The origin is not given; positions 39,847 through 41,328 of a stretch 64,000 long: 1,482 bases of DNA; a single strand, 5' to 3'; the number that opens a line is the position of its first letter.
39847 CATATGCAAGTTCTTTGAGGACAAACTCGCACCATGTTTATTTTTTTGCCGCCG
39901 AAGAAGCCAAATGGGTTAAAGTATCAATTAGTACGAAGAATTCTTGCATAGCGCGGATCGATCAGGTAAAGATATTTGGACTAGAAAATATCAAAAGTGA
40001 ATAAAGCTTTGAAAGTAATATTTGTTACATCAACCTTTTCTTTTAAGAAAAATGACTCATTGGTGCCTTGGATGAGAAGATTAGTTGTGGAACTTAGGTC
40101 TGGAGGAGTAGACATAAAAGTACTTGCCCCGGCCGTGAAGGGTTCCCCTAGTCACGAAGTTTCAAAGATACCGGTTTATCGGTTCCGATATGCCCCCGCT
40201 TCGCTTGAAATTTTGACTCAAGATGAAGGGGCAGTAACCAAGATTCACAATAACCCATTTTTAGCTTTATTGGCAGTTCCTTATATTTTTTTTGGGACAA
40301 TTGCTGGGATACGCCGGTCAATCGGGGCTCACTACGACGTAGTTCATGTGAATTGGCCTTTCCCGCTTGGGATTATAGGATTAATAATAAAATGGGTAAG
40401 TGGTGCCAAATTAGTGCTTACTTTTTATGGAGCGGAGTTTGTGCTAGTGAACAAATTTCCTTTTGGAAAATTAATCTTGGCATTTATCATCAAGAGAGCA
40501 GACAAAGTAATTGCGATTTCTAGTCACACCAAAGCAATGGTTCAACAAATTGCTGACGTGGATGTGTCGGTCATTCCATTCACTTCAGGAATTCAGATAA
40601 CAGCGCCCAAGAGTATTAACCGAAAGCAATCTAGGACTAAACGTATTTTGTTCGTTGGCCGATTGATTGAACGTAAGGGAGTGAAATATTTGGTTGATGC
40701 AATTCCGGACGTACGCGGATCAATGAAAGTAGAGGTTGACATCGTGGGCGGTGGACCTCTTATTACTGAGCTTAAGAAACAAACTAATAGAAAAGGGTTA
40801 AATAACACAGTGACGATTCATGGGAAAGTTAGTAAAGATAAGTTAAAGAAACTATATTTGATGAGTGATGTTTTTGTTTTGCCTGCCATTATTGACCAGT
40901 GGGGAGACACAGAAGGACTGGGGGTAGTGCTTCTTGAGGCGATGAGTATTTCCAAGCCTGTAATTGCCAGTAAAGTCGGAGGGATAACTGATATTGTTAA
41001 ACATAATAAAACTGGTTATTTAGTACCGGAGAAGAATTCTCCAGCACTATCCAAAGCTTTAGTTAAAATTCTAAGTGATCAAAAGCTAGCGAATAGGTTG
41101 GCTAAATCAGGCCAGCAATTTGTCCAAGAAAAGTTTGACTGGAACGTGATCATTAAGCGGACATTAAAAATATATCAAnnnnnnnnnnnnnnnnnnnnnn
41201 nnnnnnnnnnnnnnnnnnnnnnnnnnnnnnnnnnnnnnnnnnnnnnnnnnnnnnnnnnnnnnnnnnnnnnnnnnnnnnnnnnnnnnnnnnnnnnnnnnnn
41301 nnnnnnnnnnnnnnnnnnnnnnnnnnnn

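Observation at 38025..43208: Paralogous GT-C/discoidin fusion pair in which one copy carries DA in place of the catalytic DE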

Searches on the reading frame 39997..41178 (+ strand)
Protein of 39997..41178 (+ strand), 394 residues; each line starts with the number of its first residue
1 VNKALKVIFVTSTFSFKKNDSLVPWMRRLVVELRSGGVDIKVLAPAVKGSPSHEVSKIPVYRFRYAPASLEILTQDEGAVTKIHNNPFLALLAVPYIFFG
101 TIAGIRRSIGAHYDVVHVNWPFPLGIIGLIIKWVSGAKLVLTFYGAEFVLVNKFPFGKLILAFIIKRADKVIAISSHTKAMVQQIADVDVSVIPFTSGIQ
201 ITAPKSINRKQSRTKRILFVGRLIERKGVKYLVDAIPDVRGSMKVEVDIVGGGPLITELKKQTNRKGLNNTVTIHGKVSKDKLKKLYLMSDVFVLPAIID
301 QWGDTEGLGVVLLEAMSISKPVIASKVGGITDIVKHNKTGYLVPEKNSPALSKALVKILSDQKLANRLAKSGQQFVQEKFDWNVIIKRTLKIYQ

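Call 4: search_protein_families(library=pfam, proteins=[window:39997-41178:+], max_evalue=1)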
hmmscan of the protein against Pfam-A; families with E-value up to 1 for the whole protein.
window:39997-41178:+ (394 aa): 7 families
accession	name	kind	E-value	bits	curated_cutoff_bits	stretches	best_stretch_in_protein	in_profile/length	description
PF00534.26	Glycos_transf_1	-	1.3e-42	145.6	26.4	1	207-374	8-171/172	Glycosyl transferases group 1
PF13692.12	Glyco_trans_1_4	-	4.3e-37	128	27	1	215-361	2-142/142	Glycosyl transferases group 1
PF13439.12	Glyco_transf_4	-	2.6e-14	54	28.5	1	27-194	9-163/170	Glycosyltransferase Family 4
PF13579.12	Glyco_trans_4_4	-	1.8e-09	38.5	29.7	1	26-184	7-144/158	Glycosyl transferase 4-like domain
PF20706.3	GT4-conflict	-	1.6e-08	34.4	26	1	164-383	143-379/385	Family 4 Glycosyltransferase in conflict systems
PF13477.12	Glyco_trans_4_2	-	3.6e-05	24.4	23.4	1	112-175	74-139/139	Glycosyl transferase 4-like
PF13524.12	Glyco_trans_1_2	-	0.014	15.8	25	1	266-388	27-141/144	Glycosyl transferase-like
